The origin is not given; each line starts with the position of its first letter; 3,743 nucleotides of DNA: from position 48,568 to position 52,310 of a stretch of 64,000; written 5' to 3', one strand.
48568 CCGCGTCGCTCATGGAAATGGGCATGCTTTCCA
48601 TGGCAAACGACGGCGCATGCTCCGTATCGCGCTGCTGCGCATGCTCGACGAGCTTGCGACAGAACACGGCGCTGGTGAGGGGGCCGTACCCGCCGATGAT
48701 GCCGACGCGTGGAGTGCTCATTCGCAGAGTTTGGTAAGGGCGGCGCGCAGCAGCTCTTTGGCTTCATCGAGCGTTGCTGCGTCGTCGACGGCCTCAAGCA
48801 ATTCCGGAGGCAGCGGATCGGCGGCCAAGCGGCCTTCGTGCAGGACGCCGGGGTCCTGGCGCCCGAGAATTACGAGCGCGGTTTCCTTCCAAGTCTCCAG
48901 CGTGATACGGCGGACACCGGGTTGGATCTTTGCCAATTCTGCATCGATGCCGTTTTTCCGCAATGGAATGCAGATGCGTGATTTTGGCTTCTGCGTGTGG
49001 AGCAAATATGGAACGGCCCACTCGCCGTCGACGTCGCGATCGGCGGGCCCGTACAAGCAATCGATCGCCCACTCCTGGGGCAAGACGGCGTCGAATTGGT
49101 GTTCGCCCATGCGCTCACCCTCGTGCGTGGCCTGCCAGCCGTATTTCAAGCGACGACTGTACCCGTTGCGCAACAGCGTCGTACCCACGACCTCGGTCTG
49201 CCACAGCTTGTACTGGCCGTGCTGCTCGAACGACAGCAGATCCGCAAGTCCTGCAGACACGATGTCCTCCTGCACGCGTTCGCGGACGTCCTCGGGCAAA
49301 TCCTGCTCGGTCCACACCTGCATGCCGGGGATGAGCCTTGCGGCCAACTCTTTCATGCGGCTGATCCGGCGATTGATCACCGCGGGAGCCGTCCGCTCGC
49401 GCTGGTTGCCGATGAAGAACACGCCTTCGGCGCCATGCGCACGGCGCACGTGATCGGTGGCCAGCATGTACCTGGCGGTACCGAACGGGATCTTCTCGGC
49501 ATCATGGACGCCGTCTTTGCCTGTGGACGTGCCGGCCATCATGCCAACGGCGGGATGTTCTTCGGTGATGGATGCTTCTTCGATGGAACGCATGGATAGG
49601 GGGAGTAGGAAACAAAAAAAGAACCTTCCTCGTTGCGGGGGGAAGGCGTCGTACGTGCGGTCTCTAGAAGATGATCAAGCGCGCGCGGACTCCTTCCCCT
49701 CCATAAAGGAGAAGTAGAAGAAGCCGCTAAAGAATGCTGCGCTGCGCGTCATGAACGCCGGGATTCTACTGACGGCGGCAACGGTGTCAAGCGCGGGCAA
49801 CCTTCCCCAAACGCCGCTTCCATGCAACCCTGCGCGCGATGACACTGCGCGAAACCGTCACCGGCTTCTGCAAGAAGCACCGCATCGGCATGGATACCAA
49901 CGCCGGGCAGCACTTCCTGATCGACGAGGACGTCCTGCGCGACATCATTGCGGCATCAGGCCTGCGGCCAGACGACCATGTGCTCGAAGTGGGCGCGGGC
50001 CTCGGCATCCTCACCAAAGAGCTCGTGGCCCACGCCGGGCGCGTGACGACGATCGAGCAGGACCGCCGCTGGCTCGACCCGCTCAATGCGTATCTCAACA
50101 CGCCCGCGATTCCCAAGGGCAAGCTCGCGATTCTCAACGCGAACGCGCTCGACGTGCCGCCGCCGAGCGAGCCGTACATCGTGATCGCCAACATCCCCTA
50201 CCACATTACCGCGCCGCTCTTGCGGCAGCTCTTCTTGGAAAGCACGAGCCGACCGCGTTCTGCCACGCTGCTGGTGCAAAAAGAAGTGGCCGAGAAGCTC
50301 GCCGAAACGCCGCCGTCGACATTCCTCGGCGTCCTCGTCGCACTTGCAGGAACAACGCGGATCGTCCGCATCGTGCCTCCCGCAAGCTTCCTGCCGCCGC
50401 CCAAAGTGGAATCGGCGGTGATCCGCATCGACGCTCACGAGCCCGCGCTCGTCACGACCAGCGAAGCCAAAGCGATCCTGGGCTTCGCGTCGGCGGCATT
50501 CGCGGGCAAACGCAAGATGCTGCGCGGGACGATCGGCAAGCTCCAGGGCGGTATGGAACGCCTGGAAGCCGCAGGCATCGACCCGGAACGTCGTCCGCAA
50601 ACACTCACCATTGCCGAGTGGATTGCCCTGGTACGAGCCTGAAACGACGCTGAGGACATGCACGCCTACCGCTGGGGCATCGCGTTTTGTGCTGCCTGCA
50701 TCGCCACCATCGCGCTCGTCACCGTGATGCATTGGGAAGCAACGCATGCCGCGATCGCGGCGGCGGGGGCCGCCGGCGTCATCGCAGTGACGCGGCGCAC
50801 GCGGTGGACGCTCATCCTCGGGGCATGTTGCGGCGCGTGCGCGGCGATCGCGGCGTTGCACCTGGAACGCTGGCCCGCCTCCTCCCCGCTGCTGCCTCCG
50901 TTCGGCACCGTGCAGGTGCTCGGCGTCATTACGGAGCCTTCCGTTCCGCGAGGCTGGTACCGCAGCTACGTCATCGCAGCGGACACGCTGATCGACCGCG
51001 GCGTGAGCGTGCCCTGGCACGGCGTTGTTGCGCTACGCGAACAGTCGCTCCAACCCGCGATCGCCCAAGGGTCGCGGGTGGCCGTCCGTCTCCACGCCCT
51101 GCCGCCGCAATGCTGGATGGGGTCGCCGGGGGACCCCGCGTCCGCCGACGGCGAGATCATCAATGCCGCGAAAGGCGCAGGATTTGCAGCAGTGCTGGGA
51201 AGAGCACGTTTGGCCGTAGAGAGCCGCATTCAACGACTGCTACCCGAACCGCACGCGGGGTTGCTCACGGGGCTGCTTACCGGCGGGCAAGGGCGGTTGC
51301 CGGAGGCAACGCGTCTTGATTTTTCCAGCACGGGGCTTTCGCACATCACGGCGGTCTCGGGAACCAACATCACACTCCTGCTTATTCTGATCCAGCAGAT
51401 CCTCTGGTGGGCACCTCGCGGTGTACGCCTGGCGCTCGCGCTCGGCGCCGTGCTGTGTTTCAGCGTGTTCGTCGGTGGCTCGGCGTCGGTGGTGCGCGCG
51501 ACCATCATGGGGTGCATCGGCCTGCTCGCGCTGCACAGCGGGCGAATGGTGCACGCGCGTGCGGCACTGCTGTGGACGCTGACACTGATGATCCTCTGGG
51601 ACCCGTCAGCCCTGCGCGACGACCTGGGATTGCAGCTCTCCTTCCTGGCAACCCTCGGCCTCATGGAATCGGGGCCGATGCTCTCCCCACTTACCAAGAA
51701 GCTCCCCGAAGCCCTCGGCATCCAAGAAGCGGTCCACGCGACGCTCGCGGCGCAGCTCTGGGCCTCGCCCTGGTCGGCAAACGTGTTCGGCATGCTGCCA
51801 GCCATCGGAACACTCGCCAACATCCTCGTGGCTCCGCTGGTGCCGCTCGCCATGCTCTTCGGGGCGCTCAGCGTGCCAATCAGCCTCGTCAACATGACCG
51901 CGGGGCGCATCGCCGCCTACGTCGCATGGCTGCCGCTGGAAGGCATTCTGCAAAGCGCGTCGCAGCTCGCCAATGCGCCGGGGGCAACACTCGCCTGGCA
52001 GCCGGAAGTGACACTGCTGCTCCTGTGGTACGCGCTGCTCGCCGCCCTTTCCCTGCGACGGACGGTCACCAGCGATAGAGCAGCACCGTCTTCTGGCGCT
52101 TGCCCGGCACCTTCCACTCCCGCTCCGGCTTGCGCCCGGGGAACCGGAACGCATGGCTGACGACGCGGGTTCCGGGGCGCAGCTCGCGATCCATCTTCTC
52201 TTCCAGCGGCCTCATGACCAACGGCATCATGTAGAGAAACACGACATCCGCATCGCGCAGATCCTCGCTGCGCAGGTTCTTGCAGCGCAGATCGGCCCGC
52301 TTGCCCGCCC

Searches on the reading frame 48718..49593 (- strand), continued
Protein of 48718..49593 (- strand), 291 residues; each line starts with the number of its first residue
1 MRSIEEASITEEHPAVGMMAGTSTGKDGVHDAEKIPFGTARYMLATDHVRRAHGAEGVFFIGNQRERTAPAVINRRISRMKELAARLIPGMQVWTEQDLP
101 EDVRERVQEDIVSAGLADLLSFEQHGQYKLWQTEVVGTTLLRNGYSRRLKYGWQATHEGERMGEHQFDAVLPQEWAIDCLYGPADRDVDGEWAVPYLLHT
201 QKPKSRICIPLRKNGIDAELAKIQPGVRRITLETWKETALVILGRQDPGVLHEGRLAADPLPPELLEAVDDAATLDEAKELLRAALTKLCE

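Call 75: search_protein_families(library=pfam, alignment_id=A3, max_evalue=10)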
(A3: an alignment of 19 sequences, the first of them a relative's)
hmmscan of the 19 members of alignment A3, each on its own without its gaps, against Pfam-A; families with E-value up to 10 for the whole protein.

A. member 1, P0001 (291 aa): 0 families

B. families by the number of members that match (of 19 scanned): 6 families
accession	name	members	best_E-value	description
PF23125.1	Xre-MbcA-ParS_M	2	0.13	Antitoxin Xre/MbcA/ParS-like, middle domain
PF03833.19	PolC_DP2_N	1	0.048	DNA polymerase II large subunit DP2, N-terminal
PF24371.1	DUF7527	1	0.062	Domain of unknown function (DUF7527)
PF02721.21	DUF223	1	0.23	Domain of unknown function DUF223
PF18572.7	T6PP_N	1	0.25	Trehalose-6-phosphate phosphatase N-terminal helical bundle domain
PF05213.18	Corona_NS2A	1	0.3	Coronavirus NS2A protein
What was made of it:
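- Closest known: Class Ic aminoacyl-tRNA synthetases. Different: There is no Pfam tRNA-synt_1b hit even at E<=10 (call 75) and about 10% identity.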

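Call 81: search_protein_families(library=ncbifam, proteins=[L128:1228-2628:+, L128:2656-3777:+, L137:3237-4502:+, L137:6254-7165:+, L137:10471-11949:+, L135:4056-4853:-], max_evalue=0.001)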
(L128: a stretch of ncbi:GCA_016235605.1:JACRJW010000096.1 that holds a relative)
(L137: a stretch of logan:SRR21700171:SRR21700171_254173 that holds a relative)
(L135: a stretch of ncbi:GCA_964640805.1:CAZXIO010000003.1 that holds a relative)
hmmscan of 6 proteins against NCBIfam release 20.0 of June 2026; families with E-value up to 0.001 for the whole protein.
L128:1228-2628:+ (466 aa): 0 families

L128:2656-3777:+ (373 aa): 20 families
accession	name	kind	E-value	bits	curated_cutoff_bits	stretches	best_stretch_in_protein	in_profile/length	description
TIGR01928.1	menC_lowGC_arch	equivalog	2.5e-67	227.2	200.65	1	15-320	7-310/325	o-succinylbenzoate synthase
TIGR02534.1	mucon_cyclo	subfamily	6.5e-37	127.4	334.95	1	8-366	6-366/368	muconate/chloromuconate family cycloisomerase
NF042940.1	racemase_DgcA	equivalog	6.7e-34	117.5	400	1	17-295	13-273/323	N-acetyl-D-Glu racemase DgcA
NF041118.1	A_G_epim_Thtga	equivalog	1.5e-28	99.9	500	1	17-308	18-307/341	L-Ala-D/L-Glu epimerase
NF047820.1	TalGalacDh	equivalog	3.6e-26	92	500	1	101-295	109-308/371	L-talarate/galactarate dehydratase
NF011708.0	PRK15129.1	equivalog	1.6e-21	76.7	343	1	17-294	16-277/321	L-Ala-D/L-Glu epimerase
NF043002.1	HProlDhtase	equivalog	6.7e-20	71.2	500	1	25-291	28-292/366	cis-3-hydroxy-L-proline dehydratase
NF002739.0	PRK02714.1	equivalog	5.7e-16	58.9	259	1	17-307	17-287/320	o-succinylbenzoate synthase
NF040790.2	glucon_galact_dh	equivalog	1.7e-15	56.8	750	1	29-370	24-374/390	bifunctional D-gluconate/D-galactonate dehydratase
NF010624.0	PRK14017.1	equivalog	1.5e-14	53.9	311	1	104-367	87-362/382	galactonate dehydratase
NF040866.1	AraD_Arch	equivalog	3.1e-14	52.8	650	1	104-365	108-369/372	arabinonate dehydratase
NF043051.1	ManoateDhtManD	equivalog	7.8e-13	48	550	1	173-372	195-390/403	D-mannonate dehydratase ManD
TIGR01927.1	menC_gam_Gplu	equivalog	1.3e-11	44.4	130.55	1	17-273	10-245/307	o-succinylbenzoate synthase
NF002782.0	PRK02901.1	equivalog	1.4e-11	43.9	288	1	167-307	118-255/328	o-succinylbenzoate synthase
NF011654.0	PRK15072.1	subfamily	2.4e-11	43.1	430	1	173-372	196-391/404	D-galactonate dehydratase family protein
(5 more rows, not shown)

L137:3237-4502:+ (421 aa): 12 families
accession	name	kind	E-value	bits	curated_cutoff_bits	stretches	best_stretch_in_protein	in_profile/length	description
NF008400.0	PRK11199.1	equivalog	2.6e-13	49.7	273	1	49-306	97-346/374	bifunctional chorismate mutase/prephenate dehydrogenase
NF006408.0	PRK08655.1-2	equivalog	8.8e-11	41.2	422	1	50-310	6-275/441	prephenate dehydrogenase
NF006410.0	PRK08655.1-4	equivalog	9.1e-11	41.2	498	1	52-265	6-232/446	prephenate dehydrogenase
NF006407.0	PRK08655.1-1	equivalog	9.9e-11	41.1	834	1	52-273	2-235/439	prephenate dehydrogenase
NF011381.1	PRK14806.1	equivalog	1.2e-10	40.4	902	1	85-240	53-215/733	bifunctional prephenate dehydrogenase/3-phosphoshikimate 1-carboxyvinyltransferase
NF006411.0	PRK08655.1-5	equivalog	3.6e-09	35.9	464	1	91-272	54-234/443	prephenate dehydrogenase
NF006409.0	PRK08655.1-3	equivalog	5.4e-09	36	310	1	88-267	50-225/290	prephenate dehydrogenase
NF005694.0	PRK07502.1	equivalog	4.3e-08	32.8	409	1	85-229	56-210/310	prephenate/arogenate dehydrogenase family protein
NF006307.0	PRK08507.1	equivalog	7.9e-08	31.8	295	1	93-223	56-194/275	prephenate dehydrogenase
NF005112.0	PRK06545.2-4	subfamily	2.3e-06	26.9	294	1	82-246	42-220/356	prephenate dehydrogenase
NF005111.0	PRK06545.2-3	equivalog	1.2e-05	24.5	344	1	85-242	58-231/371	prephenate dehydrogenase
NF005650.0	PRK07417.1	equivalog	0.00047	19.5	290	0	93-233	56-204/281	prephenate/arogenate dehydrogenase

L137:6254-7165:+ (303 aa): 4 families
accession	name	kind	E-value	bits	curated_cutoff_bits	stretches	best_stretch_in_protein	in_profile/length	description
TIGR01331.1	bisphos_cysQ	equivalog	2.5e-12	47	228.8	1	7-180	2-143/250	3'(2'),5'-bisphosphate nucleotidase CysQ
TIGR02067.1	his_9_HisN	equivalog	2e-08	34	275.15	1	13-174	8-136/252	histidinol-phosphatase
NF008182.0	PRK10931.1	equivalog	3.4e-08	32.9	379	1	8-188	3-151/246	3'(2'),5'-bisphosphate nucleotidase CysQ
NF009321.0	PRK12676.1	equivalog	0.00014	21.1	264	1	27-116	21-98/264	bifunctional fructose-bisphosphatase/inositol-phosphate phosphatase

L137:10471-11949:+ (492 aa): 29 families (the best 25 are shown)
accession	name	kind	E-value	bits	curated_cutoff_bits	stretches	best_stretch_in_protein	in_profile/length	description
TIGR03162.1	ribazole_cobC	equivalog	2.8e-26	92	162.9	1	288-456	3-169/176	alpha-ribazole phosphatase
NF005567.0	PRK07238.1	equivalog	5.8e-18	65.4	326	1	281-430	175-325/378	bifunctional RNase H/acid phosphatase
NF045917.1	PhserinePhPspA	equivalog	1.4e-17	64.1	350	1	285-439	3-158/211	phosphoserine phosphatase PspA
NF002901.0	PRK03482.1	equivalog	3.6e-17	62.7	261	1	286-412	4-129/215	2,3-diphosphoglycerate-dependent phosphoglycerate mutase GpmB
NF006263.0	PRK08410.1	equivalog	2.4e-15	56.7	389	1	25-227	32-251/311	D-2-hydroxyacid dehydrogenase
NF011580.0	PRK15004.1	equivalog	9.7e-14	51.8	250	1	285-433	2-151/203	adenosylcobalamin/alpha-ribazole phosphatase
NF009994.0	PRK13463.1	equivalog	6.1e-13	49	277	1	287-443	6-163/203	phosphoserine phosphatase 1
TIGR03848.1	MSMEG_4193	subfamily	1.2e-11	44.5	203.85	1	288-421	4-135/204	MSMEG_4193 family putative phosphomutase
TIGR01327.1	PGDH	equivalog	1.6e-10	40.4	454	1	117-258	132-285/525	phosphoglycerate dehydrogenase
NF005387.0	PRK06932.1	equivalog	3.1e-10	39.6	492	1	17-104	26-111/314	2-hydroxyacid dehydrogenase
NF005069.0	PRK06487.1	equivalog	6.1e-09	35.4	448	1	22-211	35-239/320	2-hydroxyacid dehydrogenase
NF009714.1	PRK13243.1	equivalog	2.7e-08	33.5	455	1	117-211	144-243/332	glyoxylate reductase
NF038349.1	dPGM_arch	equivalog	3.5e-08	33.6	225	1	288-434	3-140/194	2,3-diphosphoglycerate-dependent phosphoglycerate mutase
NF009993.0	PRK13462.1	equivalog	5.3e-08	32.7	226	1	283-448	5-164/203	acid phosphatase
NF006374.0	PRK08605.1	subfamily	2e-07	30.4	356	1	117-206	140-234/332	D-lactate dehydrogenase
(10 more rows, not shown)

L135:4056-4853:- (265 aa): 0 families

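Call 84: list_cluster_members(proteins=[P0005, P0014])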
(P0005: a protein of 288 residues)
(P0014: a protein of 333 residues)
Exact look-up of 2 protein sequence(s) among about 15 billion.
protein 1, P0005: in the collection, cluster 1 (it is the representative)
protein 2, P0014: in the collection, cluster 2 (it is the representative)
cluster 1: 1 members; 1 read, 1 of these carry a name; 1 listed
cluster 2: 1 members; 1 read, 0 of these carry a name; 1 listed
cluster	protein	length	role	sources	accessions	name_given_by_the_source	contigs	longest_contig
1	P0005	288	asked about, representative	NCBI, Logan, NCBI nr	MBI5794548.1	hypothetical protein HZA87_05745 [Candidatus Uhrbacteria bacterium] | hypothetical protein [Candidatus Uhrbacteria bacterium]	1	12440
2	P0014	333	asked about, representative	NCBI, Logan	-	-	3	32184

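Call 94: find_encoding_contigs(protein=P0017, flank=4000, max_places=2)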
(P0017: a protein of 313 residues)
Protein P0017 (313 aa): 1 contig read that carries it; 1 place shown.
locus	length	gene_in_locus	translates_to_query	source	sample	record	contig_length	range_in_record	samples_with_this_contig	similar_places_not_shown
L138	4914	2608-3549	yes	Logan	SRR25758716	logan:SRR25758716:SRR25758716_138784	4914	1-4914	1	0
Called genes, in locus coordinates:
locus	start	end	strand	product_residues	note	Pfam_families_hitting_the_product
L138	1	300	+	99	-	?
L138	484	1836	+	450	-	PF05496:RuvB_N, PF00158:Sigma54_activat (faint), PF01078:Mg_chelatase (faint), PF14532:Sigma54_activ_2 (faint), PF00004:AAA, PF20720:nSTAND3 (weak), PF16193:AAA_assoc_2, PF12002:MgsA_C, +2 more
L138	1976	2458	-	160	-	PF01050:MannoseP_isomer (weak)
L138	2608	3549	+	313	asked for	-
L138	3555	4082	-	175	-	PF02390:Methyltransf_4 (weak)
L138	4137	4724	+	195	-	-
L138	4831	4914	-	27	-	?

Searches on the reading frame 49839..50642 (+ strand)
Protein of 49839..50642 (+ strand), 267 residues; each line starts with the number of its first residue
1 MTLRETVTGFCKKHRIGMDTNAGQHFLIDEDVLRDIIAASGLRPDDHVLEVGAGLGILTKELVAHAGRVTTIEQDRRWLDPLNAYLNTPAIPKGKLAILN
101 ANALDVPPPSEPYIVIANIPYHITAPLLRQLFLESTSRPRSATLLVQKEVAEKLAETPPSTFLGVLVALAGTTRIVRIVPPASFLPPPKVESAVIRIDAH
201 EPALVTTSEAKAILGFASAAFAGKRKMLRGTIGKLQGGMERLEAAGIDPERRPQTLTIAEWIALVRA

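Call 6: search_protein_families(library=pfam, proteins=[window:49839-50642:+], max_evalue=0.01)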
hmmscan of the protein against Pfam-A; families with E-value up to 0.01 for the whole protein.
window:49839-50642:+ (267 aa): 2 families
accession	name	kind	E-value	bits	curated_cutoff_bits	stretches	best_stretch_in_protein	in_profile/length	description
PF00398.26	RrnaAD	-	2.4e-47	161.7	24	1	20-264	6-257/263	Ribosomal RNA adenine dimethylase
PF13649.12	Methyltransf_25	-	0.0014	19.7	27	1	48-132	1-86/97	Methyltransferase domain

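Call 7: search_protein_families(library=ncbifam, proteins=[window:49839-50642:+], max_evalue=0.01)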
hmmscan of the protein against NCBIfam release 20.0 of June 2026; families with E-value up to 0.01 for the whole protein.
window:49839-50642:+ (267 aa): 25 families
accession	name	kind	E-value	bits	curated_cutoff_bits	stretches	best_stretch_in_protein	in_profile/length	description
TIGR00755.1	ksgA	equivalog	1.1e-55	188.7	171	1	20-266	5-254/256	16S rRNA (adenine(1518)-N(6)/adenine(1519)-N(6))-dimethyltransferase RsmA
NF000499.2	Erm23S_rRNA_broad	equivalog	6.6e-49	166.5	212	1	23-265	2-241/244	23S ribosomal RNA methyltransferase Erm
NF011486.0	PRK14896.1-1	equivalog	6.2e-34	117.3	450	1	18-232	22-233/284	16S ribosomal RNA methyltransferase A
NF000337.1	erm_SHROVE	exception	2e-26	92.8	320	1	22-229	6-208/248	ErmE/ErmH/ErmO/ErmR family 23S rRNA (adenine(2058)-N(6))-methyltransferase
NF012218.0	erm_38_23S_MT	exception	3.1e-21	75.7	800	1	21-265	10-255/386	23S rRNA (adenine(2058)-N(6))-methyltransferase Erm(38)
NF042938.1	Erm55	exception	2.3e-19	69.5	525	1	21-237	10-217/270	23S rRNA (adenine(2058)-N(6))-methyltransferase Erm(55)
NF012223.0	erm_F_23S_MT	exception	2.6e-19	69.6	575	1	22-200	11-185/266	23S rRNA (adenine(2058)-N(6))-methyltransferase Erm(F)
NF012222.1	erm_A_23S_MT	exception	4.5e-18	65.6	475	1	23-205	9-184/243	23S rRNA (adenine(2058)-N(6))-methyltransferase Erm(A)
NF042988.1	Erm46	exception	1.9e-17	63.4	503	1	21-238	10-218/255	23S rRNA (adenine(2058)-N(6))-methyltransferase Erm(46)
NF000468.1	Erm37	exception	8.3e-16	58.5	350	1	23-197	12-168/179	23S rRNA (adenine(2058)-N(6))-methyltransferase Erm(37)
NF045543.1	erm_G_23S_MT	exception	2.5e-15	56.9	515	1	23-211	9-189/244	23S rRNA (adenine(2058)-N(6))-methyltransferase Erm(G)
NF012219.1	erm_C_23S_MT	exception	6.6e-15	55.3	530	1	22-200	8-179/244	23S rRNA (adenine(2058)-N(6))-methyltransferase Erm(C)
NF000024.1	ErmS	exception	1.4e-14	54.1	675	1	24-208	65-246/319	23S rRNA (adenine(2058)-N(6))-methyltransferase Erm(S)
NF000058.2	Erm41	exception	3.5e-14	53.1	350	1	28-197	15-170/173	23S rRNA (adenine(2058)-N(6))-methyltransferase Erm(41)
NF000077.1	Erm42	exception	3.1e-13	49.6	600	1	20-158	16-148/303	23S rRNA (adenine(2058)-N(6))-methyltransferase Erm(42)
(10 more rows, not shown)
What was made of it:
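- The hairpin plus U-tract cannot be the terminator of an upstream gene, because the upstream gene (ksgA/rsmA, 49839..50642) is divergent (calls 6, 7).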

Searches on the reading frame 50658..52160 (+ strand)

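Call 6: search_protein_families(library=pfam, proteins=[window:50658-52160:+], max_evalue=0.01)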
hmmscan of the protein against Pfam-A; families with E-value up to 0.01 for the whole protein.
window:50658-52160:+ (500 aa): 2 families
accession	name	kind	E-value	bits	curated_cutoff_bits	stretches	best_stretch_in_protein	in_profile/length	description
PF03772.21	Competence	-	2.7e-43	148.7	23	1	206-466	1-265/270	Competence protein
PF13567.11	DUF4131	-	7.4e-06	26.2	31.6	1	31-146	8-129/165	Domain of unknown function (DUF4131)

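Call 7: search_protein_families(library=ncbifam, proteins=[window:50658-52160:+], max_evalue=0.01)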
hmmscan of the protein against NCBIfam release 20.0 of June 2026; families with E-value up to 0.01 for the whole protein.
window:50658-52160:+ (500 aa): 3 families
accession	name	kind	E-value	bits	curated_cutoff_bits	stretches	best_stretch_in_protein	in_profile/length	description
TIGR00360.1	ComEC_N-term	subfamily_domain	4.1e-18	66.2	36.5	1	228-400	2-169/171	ComEC/Rec2-related protein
TIGR00361.1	ComEC_Rec2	equivalog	3.3e-10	38.7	190.05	1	192-428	122-366/663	DNA internalization-related competence protein ComEC/Rec2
NF008580.0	PRK11539.1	equivalog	0.007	14.8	969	1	189-415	189-418/758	ComEC family protein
